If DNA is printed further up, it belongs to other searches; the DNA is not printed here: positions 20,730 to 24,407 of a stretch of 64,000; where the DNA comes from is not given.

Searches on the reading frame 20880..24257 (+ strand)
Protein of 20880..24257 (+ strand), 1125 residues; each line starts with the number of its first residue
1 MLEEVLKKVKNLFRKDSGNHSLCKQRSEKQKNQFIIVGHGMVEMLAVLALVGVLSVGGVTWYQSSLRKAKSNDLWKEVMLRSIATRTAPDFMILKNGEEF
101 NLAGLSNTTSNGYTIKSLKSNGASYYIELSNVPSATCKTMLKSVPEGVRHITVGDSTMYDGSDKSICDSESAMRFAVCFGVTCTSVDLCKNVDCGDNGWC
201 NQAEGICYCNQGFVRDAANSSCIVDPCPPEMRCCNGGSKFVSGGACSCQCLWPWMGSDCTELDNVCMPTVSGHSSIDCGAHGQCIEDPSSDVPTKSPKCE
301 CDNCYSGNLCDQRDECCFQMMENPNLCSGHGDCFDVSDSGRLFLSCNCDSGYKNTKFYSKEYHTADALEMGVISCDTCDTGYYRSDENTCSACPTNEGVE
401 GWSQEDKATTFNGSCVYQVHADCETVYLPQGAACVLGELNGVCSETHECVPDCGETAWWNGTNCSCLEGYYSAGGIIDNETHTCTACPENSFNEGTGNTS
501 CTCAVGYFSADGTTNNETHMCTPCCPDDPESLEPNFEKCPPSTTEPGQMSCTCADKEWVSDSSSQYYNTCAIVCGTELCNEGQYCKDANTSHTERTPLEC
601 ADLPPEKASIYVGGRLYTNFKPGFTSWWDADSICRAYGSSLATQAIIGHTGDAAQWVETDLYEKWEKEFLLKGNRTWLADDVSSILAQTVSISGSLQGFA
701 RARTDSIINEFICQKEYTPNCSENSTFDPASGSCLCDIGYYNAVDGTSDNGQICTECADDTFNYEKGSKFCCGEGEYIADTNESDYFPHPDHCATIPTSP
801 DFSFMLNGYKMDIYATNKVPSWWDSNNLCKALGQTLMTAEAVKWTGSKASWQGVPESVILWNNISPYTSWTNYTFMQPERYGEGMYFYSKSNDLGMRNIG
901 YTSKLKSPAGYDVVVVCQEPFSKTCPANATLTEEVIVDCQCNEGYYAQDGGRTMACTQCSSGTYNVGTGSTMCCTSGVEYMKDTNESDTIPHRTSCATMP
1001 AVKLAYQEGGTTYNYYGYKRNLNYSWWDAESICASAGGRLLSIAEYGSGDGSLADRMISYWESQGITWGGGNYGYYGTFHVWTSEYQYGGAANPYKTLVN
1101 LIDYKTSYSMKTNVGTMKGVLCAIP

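Call 16: search_protein_families(library=pfam, proteins=[window:20880-24257:+], max_evalue=0.001)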
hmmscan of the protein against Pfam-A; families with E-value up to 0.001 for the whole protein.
window:20880-24257:+ (1125 aa): 0 families

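Call 57: search_protein_families(library=pfam, proteins=[window:20880-24257:+], max_evalue=0.05)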
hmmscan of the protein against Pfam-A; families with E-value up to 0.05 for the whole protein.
window:20880-24257:+ (1125 aa): 1 family
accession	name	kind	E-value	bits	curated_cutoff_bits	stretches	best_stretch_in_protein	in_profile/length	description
PF23106.1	EGF_Teneurin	-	0.003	18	24.3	2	324-353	2-23/30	Teneurin-like EGF domain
